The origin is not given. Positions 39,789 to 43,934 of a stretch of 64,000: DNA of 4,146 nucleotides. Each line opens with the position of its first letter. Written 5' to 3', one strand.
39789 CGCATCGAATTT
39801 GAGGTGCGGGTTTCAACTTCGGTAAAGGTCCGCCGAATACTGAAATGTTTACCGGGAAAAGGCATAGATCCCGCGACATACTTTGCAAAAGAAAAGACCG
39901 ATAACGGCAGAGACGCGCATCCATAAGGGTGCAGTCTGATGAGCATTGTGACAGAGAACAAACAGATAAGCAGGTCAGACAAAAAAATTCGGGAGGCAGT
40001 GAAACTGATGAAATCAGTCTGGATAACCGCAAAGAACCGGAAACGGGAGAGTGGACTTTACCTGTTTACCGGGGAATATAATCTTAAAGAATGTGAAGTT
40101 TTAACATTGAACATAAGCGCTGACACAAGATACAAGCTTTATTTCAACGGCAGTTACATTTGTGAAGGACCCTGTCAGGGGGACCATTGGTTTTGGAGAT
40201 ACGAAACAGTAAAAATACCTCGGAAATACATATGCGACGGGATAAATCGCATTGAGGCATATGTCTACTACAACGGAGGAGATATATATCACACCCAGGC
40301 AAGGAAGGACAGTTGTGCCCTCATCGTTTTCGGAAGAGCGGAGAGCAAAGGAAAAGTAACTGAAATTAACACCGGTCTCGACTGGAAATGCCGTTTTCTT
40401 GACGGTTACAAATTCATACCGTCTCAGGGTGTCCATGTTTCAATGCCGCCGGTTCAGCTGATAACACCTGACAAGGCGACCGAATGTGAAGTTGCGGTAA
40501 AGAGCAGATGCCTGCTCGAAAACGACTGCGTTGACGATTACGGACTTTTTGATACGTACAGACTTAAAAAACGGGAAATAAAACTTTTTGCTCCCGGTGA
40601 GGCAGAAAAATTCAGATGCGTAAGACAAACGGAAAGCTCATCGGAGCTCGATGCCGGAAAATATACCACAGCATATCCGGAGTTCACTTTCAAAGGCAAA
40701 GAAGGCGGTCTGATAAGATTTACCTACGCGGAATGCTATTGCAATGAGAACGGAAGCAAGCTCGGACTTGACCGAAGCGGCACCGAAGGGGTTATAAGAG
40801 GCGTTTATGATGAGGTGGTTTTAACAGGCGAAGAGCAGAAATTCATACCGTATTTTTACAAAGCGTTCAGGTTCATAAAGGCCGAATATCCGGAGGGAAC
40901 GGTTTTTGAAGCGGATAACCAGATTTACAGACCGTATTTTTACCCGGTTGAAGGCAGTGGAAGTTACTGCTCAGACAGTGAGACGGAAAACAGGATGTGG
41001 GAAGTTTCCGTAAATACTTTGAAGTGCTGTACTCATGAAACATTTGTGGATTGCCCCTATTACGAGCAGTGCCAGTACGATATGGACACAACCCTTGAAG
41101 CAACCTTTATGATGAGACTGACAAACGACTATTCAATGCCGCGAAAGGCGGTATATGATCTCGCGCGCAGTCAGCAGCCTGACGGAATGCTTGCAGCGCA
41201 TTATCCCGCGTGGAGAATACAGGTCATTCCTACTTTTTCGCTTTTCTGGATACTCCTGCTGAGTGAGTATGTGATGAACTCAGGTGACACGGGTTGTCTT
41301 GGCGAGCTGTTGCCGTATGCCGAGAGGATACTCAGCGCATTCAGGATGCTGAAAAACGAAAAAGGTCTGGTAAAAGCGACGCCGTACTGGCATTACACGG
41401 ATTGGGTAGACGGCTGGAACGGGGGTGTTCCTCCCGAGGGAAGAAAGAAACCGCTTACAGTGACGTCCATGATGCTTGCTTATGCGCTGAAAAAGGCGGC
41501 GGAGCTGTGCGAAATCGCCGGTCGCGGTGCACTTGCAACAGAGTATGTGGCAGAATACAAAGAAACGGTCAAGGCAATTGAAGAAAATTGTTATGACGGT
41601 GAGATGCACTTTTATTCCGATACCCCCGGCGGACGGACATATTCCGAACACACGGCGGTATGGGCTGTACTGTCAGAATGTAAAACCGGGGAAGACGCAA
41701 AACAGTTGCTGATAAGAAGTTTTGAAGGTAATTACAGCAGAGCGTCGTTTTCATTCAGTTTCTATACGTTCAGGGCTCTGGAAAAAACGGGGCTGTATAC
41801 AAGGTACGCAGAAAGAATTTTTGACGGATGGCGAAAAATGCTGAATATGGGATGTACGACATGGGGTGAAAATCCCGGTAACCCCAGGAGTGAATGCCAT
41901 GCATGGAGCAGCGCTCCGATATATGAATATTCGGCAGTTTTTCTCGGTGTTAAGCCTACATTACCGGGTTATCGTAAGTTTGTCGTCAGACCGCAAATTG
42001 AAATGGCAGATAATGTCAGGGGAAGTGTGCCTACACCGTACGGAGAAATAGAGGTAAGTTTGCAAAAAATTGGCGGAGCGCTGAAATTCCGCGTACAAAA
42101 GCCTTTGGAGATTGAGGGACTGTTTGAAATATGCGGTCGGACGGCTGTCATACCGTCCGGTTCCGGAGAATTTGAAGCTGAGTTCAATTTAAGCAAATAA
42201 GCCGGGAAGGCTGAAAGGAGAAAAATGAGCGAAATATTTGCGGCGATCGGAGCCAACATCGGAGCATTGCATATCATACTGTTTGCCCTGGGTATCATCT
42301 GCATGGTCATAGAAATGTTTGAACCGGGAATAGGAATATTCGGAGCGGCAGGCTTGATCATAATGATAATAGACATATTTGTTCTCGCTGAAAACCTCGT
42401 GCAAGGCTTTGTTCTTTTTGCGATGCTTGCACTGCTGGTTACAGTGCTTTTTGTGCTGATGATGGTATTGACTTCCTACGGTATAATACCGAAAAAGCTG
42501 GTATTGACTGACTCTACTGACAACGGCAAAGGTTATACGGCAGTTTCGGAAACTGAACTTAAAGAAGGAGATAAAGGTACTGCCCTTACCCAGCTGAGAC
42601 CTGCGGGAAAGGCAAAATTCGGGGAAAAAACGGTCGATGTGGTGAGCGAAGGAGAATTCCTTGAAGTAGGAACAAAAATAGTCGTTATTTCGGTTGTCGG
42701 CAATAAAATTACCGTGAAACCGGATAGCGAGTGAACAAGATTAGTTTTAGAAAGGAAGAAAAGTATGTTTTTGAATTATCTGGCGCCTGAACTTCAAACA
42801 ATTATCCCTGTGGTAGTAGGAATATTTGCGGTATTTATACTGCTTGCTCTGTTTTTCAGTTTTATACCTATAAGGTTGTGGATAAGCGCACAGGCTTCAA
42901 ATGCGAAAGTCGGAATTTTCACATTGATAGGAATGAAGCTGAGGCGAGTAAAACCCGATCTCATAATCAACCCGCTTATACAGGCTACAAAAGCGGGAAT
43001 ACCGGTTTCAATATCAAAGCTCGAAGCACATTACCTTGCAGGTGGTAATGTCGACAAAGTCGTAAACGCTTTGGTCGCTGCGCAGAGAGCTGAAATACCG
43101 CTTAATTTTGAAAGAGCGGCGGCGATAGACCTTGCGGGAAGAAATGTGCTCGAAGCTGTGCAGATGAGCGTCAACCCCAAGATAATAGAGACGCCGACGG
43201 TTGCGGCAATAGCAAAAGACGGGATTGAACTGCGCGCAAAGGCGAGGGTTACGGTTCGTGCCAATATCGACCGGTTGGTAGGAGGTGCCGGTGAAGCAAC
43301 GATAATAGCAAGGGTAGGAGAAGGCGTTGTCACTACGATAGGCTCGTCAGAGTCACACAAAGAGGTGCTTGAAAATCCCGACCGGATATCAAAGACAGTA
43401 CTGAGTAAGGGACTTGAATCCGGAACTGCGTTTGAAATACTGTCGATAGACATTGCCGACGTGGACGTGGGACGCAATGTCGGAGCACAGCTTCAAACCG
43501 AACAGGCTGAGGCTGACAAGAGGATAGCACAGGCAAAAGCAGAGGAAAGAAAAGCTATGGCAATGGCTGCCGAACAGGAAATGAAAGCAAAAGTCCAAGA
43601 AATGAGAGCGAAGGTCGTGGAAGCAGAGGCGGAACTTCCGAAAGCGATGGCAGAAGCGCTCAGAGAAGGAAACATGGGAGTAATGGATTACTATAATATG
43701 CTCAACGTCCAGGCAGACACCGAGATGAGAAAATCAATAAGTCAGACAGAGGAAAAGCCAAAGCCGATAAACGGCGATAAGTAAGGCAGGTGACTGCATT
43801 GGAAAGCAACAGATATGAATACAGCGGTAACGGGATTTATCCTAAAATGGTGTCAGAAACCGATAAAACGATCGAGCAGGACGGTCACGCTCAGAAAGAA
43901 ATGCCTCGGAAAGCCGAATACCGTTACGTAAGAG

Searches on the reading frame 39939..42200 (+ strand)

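Call 17: search_protein_families(library=pfam, proteins=[window:39939-42200:+], max_evalue=0.001)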
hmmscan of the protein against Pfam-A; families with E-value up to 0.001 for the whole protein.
window:39939-42200:+ (753 aa): 4 families
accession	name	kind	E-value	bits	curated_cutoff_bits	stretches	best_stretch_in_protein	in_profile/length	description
PF17389.8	Bac_rhamnosid6H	-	8.8e-25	88.1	24.5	1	344-661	7-332/339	Bacterial alpha-L-rhamnosidase 6 hairpin glycosidase domain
PF17390.7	Bac_rhamnosid_C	-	2.2e-09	37.4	22.1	1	670-724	1-56/78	Bacterial alpha-L-rhamnosidase C-terminal domain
PF17167.11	Glyco_hydro_94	-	1.2e-05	24.7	27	1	436-558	127-250/420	Glycosyl hydrolase 94 superfamily, catalytic domain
PF05592.18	Bac_rhamnosid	-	0.00078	19.7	22.2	0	237-316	10-85/102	Bacterial alpha-L-rhamnosidase concanavalin-like domain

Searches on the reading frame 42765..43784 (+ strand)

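Call 17: search_protein_families(library=pfam, proteins=[window:42765-43784:+], max_evalue=0.001)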
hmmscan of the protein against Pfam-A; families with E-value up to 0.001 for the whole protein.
window:42765-43784:+ (339 aa): 2 families
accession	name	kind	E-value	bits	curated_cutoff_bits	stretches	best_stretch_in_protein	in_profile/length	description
PF12127.13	FloA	-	1.7e-164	546.9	34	1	17-328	2-313/314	Flotillin-like protein FloA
PF02403.27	Seryl_tRNA_N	-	4.8e-05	24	28.2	1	201-295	7-101/108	Seryl-tRNA synthetase N-terminal domain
